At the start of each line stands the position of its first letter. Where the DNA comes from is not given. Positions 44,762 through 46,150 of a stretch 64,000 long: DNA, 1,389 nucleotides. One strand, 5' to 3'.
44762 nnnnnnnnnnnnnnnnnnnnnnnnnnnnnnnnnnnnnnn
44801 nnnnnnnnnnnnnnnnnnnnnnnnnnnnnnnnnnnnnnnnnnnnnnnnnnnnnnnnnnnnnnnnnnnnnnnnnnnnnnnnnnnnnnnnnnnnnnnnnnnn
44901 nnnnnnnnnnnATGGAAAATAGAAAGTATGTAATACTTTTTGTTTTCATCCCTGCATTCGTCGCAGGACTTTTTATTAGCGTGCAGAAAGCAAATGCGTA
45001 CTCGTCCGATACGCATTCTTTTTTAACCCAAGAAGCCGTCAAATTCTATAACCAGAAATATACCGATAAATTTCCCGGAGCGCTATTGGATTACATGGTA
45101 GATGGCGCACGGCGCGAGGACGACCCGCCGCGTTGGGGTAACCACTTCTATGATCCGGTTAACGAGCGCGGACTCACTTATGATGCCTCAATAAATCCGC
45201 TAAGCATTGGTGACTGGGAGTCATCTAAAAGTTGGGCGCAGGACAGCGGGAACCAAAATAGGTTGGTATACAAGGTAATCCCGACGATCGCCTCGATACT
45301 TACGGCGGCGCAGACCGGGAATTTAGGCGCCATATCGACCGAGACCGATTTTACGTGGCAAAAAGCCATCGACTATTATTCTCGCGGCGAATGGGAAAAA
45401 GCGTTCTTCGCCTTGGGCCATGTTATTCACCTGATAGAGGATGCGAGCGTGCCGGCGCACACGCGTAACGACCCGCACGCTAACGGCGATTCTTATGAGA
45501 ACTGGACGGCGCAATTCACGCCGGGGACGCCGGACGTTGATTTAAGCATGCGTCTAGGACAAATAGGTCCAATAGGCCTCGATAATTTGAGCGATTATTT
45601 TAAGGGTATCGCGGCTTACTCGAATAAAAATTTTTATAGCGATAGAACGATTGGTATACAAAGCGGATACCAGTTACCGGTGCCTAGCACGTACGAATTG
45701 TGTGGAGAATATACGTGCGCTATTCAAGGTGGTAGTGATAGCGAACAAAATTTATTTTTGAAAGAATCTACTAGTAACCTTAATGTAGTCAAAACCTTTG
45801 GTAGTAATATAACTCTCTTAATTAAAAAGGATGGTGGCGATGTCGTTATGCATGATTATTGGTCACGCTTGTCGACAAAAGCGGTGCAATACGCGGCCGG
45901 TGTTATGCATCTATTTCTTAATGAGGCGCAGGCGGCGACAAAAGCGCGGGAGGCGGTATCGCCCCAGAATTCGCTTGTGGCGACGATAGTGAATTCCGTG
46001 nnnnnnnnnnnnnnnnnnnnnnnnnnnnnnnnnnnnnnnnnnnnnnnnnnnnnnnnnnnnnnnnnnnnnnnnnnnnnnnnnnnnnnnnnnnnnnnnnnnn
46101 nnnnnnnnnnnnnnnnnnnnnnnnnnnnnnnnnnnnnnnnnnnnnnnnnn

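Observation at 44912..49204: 1430-aa secreted protein combining a Zn-phospholipase-C/P1-nuclease-like domain with two lamin-tail domains and a (TSTA)n linker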

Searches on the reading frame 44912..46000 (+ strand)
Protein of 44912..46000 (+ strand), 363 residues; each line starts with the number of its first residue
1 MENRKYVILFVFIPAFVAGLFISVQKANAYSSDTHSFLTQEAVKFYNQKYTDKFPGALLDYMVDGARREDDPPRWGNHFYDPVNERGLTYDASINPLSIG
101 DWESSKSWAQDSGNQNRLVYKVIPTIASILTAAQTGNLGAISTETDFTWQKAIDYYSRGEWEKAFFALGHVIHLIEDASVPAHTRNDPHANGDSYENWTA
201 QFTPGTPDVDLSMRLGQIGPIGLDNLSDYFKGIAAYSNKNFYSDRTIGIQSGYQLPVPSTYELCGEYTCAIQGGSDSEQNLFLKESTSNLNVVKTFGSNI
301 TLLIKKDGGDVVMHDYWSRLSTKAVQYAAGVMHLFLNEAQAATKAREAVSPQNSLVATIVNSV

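Call 5: search_solved_structures(query=window:44912-46000:+, max_evalue=10, show_alignments=3)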
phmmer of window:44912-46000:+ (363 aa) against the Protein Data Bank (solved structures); distinct sequences matched with E-value up to 10: 2.
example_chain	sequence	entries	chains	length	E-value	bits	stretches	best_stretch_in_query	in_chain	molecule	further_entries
8cqm_A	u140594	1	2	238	0.14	14.2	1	150-187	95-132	Phospholipase C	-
6qvp_A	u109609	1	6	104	1.1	11.2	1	83-126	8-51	Inner membrane protein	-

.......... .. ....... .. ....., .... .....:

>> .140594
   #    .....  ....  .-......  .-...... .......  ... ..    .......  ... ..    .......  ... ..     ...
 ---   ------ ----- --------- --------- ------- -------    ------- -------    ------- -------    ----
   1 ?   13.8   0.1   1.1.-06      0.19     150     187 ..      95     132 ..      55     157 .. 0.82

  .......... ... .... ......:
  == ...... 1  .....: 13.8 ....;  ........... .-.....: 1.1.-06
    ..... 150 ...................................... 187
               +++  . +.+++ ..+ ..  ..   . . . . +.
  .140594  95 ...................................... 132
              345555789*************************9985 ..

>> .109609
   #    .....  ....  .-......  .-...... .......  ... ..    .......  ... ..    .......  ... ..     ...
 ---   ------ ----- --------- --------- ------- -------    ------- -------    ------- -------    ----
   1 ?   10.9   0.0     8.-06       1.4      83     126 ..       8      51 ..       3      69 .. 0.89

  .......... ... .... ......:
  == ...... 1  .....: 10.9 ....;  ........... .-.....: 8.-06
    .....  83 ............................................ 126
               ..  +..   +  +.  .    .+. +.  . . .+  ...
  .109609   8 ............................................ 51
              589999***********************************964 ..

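Call 6: find_homologous_proteins(query=window:44912-46000:+, max_evalue=0.001)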
Query window:44912-46000:+ (363 aa): 36 proteins with E <= 0.001 among 1769 candidates.
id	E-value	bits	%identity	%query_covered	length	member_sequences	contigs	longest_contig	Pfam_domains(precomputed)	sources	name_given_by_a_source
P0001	3.8e-109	383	50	100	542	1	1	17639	-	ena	-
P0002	5.9e-104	366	50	93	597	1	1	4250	-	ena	-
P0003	2.3e-99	351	48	98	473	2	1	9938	-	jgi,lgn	jgi:hypothetical protein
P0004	2.7e-96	341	48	99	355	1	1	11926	-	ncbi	ncbi:MAG: hypothetical protein AB1333_04550, partial [Patescibacteria group bacterium]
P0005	1.7e-92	328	48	99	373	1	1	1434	-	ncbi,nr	ncbi:hypothetical protein GW888_02460, partial [Candidatus Wolfebacteria bacterium]|nr:hypothetical 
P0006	2.5e-90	321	44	99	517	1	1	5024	-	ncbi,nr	ncbi:MAG: hypothetical protein Q7S46_03100 [Gallionella sp.]|nr:hypothetical protein [Gallionella sp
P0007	6.6e-88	313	48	91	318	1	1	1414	-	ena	-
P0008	2.1e-86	308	43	99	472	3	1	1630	-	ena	-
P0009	2.1e-84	302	45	94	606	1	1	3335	-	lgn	-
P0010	2.7e-83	298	47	85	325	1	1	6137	-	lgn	-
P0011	2.9e-82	295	47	94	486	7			-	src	-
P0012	2.9e-79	285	43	98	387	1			-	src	-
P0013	1.6e-78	282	48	78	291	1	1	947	-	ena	-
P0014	3.9e-77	278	43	94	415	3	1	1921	-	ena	-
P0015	5.2e-77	277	47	85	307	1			-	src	-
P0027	1.1e-53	201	39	90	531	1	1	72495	-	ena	-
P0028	3.2e-51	192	37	89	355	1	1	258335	-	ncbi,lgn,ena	-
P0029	1.4e-39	154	33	91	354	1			-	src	-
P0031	8.3e-32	129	31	90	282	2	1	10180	PF00882.25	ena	-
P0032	3.2e-8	51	27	66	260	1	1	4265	-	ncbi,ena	-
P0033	6.9e-5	40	33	32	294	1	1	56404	-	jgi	jgi:hypothetical protein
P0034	1.7e-4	39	26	76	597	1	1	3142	-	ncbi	-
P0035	5.9e-4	37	24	86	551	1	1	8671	-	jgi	jgi:hypothetical protein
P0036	6.4e-4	37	30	41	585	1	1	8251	-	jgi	jgi:hypothetical protein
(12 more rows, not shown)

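Call 10: search_solved_structures(query=A1, max_evalue=10, show_alignments=4)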
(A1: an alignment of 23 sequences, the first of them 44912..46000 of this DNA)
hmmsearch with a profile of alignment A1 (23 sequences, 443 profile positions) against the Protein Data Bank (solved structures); distinct sequences matched with E-value up to 10: 9.
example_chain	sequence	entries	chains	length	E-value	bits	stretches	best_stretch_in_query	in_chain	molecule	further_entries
8cqm_A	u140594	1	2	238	0.0029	20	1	147-204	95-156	Phospholipase C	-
2huc_A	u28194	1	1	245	0.0063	18.8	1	149-201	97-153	Phospholipase C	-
1p5x_A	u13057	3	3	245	0.0063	18.8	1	149-201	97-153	Phospholipase C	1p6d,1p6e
2fgn_A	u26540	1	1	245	0.0065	18.8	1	149-201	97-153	Phospholipase C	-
2ffz_A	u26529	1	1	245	0.0071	18.7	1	149-201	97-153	Phospholipase C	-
1ah7_A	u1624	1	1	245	0.0071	18.7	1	149-201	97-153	PHOSPHOLIPASE C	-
7unh_A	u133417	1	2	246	0.19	14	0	125-165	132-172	SP2 designed chlorophyll dimer protein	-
7uni_A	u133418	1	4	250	0.2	13.9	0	126-165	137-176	SP2-ZnPPaM designed chlorophyll dimer protein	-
6dlc_A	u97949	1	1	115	0.97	11.6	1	312-372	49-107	Designed protein DHD1:234_A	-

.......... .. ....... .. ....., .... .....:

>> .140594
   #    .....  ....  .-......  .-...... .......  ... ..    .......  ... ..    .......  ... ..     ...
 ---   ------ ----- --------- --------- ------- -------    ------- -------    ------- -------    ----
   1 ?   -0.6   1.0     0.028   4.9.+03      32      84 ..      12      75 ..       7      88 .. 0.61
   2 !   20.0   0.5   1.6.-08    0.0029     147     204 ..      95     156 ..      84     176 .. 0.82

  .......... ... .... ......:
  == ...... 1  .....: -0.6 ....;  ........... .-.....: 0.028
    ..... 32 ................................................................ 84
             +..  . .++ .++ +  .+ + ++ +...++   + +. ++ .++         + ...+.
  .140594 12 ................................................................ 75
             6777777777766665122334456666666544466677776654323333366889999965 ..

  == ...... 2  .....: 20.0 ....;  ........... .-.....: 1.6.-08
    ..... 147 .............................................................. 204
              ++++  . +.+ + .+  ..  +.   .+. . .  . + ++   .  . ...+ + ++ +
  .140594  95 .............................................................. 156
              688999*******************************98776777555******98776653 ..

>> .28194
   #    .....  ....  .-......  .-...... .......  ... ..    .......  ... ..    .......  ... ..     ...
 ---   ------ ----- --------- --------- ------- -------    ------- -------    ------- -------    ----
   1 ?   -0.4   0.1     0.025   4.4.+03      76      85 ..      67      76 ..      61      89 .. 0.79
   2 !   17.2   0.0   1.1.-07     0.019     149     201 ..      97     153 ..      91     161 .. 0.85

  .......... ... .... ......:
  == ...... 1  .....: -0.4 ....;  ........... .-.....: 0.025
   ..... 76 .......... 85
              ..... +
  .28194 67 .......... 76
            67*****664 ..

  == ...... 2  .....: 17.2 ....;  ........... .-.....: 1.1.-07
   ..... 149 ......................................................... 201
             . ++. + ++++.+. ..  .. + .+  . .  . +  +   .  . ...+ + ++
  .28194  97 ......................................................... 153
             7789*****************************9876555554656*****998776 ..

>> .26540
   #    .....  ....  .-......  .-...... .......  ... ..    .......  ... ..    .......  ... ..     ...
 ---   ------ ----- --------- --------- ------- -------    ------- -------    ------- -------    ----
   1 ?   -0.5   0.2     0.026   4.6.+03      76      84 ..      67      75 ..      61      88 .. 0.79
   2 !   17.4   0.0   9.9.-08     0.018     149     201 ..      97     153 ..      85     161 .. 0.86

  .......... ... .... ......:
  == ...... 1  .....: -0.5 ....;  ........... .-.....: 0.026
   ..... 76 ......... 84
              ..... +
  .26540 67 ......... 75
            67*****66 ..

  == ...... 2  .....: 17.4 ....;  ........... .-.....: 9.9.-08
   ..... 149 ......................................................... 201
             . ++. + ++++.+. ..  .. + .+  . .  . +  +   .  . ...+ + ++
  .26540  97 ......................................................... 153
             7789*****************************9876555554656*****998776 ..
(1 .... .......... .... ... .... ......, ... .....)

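Call 11: search_protein_families(library=pfam, alignment_id=A1, max_evalue=0.1)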
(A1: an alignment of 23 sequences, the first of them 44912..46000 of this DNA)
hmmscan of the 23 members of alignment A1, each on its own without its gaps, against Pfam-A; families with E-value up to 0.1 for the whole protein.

A. member 1, window:44912-46000:+ (363 aa): 1 family
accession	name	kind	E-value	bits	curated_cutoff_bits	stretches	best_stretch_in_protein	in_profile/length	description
PF00882.24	Zn_dep_PLPC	-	0.00057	20.3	26.8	1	145-199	57-110/167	Zinc dependent phospholipase C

B. families by the number of members that match (of 23 scanned): 6 families
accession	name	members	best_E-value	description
PF00882.24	Zn_dep_PLPC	19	1.4e-07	Zinc dependent phospholipase C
PF00932.25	LTD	2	1.7e-08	Lamin Tail Domain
PF14282.11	FlxA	1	0.0011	FlxA-like protein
PF07486.17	Hydrolase_2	1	0.026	Cell Wall Hydrolase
PF04786.17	Baculo_DNA_bind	1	0.039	ssDNA binding protein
PF14731.12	Staphopain_pro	1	0.054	Staphopain proregion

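Call 16: find_encoding_contigs(protein=P0001, flank=8000, max_places=3)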
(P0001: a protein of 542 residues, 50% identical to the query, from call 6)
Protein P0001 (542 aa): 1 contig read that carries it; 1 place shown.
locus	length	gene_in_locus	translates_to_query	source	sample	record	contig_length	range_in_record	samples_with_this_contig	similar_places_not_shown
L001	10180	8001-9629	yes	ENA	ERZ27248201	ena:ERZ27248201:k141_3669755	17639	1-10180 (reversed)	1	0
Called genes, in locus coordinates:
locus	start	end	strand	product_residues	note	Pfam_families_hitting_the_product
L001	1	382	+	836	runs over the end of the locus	PF18911:PKD_4 (weak), PF10342:Kre9_KNH, PF00801:PKD (weak), PF18911:PKD_4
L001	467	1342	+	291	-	PF13292:DXP_synthase_N (weak), PF00456:Transketolase_N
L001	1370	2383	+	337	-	PF02779:Transket_pyr, PF02780:Transketolase_C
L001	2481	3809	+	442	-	PF08529:NusA_N, PF00575:S1 (weak), PF13184:KH_NusA_1st, PF00013:KH_1 (faint), PF26594:KH_NusA_2nd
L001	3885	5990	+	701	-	PF03030:H_PPase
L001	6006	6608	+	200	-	PF00574:CLP_protease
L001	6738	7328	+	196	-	PF20803:PaaX_M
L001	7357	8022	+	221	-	-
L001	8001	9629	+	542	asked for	-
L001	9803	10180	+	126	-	?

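Call 17: find_encoding_contigs(protein=P0027, flank=8000, max_places=3)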
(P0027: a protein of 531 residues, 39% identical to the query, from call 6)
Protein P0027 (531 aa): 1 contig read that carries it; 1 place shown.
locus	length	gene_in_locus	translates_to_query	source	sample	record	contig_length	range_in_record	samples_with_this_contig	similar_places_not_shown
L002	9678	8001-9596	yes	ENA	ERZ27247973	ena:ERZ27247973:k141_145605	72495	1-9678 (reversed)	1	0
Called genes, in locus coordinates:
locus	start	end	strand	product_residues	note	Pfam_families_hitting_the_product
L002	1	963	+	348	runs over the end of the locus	PF02547:Queuosine_synth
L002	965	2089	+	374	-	PF01702:TGT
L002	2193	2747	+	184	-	PF02677:QueH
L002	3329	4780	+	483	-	PF04055:Radical_SAM, PF13353:Fer4_12, PF13186:SPASM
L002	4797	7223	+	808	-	PF00133:tRNA-synt_1, PF01406:tRNA-synt_1e (faint), PF09334:tRNA-synt_1g, PF13603:tRNA-synt_1_2, PF00133:tRNA-synt_1, PF08264:Anticodon_1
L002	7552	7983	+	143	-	-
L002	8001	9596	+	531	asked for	-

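Call 20: predict_structure(alignment_id=A1)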
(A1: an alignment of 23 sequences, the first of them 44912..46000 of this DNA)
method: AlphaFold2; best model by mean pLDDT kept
length: 363 residues; sequences in the alignment: 23
mean_pLDDT: 81.9   pTM: 0.82
mean pLDDT of the five models: 81.9, 80.1, 79.4, 79.0, 78.8
residues with pLDDT >= 90: 175; 70-90: 90; 50-70: 79; < 50: 19
segments of 3 or more residues with pLDDT < 50: 23-31, 289-298
pLDDT, mean of each block of 10 residues (from residue 1): 62 66 43 87 97 94 93 89 88 63 94 84 65 77 77 96 96 97 84 85 94 94 98 94 71 78 86 78 69 46 69 93 98 98 90 61 60
secondary structure, 60 per line:
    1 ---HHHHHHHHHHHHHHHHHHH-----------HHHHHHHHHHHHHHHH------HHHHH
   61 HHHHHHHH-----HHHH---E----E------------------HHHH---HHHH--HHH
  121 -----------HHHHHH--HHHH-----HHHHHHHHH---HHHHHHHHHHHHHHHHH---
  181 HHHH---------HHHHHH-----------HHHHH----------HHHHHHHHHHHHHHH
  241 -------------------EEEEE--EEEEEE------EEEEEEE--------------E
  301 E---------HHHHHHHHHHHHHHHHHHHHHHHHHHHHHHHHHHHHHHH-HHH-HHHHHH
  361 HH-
elements in order: H4-22 H34-49 H56-68 H74-77 H105-108 H112-115 H132-137 H140-143 H149-157 H161-177 H181-184 H194-199 H211-215 H226-240 E260-264 E267-272 E279-285 H311-349 H355-362

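Call 23: fold_search(model_id=the predicted structure, library=pdb)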
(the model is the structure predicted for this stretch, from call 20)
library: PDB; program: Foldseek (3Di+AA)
matches with E <= 10: 53; with E <= 0.001: 16
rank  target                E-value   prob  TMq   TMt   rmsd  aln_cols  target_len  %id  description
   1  1olp_D                3.2e-05  1.00  0.41  0.41   7.7       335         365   15  Alpha Toxin from Clostridium Absonum (released 2003-10-23)
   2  1ah7                  1.8e-04  1.00  0.43  0.61   6.3       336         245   13  PHOSPHOLIPASE C FROM BACILLUS CEREUS (released 1997-12-10)
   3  2huc                  1.8e-04  1.00  0.42  0.60   7.5       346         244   12  Structural Studies Examining the Substrate Specificity Profiles of PC-PLCBc Protein Variants (released 2006-08-08)
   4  2fgn                  1.9e-04  1.00  0.41  0.59   7.5       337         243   12  Structural Studies Examining the Substrate Specificity Profiles of PC-PLCBc Protein Variants (released 2006-03-28)
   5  1p5x                  2.4e-04  1.00  0.44  0.62   5.9       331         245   13  STRUCTURE OF THE D55N MUTANT OF PHOSPHOLIPASE C FROM BACILLUS CEREUS (released 2003-09-30)
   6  1olp_A                3.2e-04  1.00  0.41  0.40   7.9       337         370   15  Alpha Toxin from Clostridium Absonum (released 2003-10-23)
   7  1ca1                  3.6e-04  1.00  0.40  0.39   8.5       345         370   12  ALPHA-TOXIN FROM CLOSTRIDIUM PERFRINGENS (released 1999-05-04)
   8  2ffz                  3.7e-04  1.00  0.42  0.60   7.9       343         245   13  Structural Studies Examining the Substrate Specificity Profiles of PC-PLCBc Protein Variants (released 2006-03-28)
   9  2wy6_C                3.9e-04  1.00  0.40  0.41   8.3       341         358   13  Clostridium perfringens alpha-toxin strain NCTC8237 mutant T74I (released 2009-11-24)
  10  2wxu                  3.9e-04  1.00  0.38  0.39   9.1       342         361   13  Clostridium perfringens alpha-toxin strain NCTC8237 mutant T74I (released 2009-11-17)
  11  8cqm_A                4.5e-04  1.00  0.39  0.61   7.3       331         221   12  Broad-range phospholipase C from Listeria monocytogenes (released 2023-10-18)
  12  8cqm_B                4.5e-04  1.00  0.40  0.59   6.3       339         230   12  Broad-range phospholipase C from Listeria monocytogenes (released 2023-10-18)
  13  2wxt                  6.7e-04  1.00  0.38  0.39   8.4       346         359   12  Clostridium perfringens alpha-toxin strain NCTC8237 (released 2009-11-17)
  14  2wy6_A                8.9e-04  1.00  0.41  0.41   8.2       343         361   13  Clostridium perfringens alpha-toxin strain NCTC8237 mutant T74I (released 2009-11-24)
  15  2wy6_B                9.3e-04  1.00  0.39  0.39   8.2       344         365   13  Clostridium perfringens alpha-toxin strain NCTC8237 mutant T74I (released 2009-11-24)
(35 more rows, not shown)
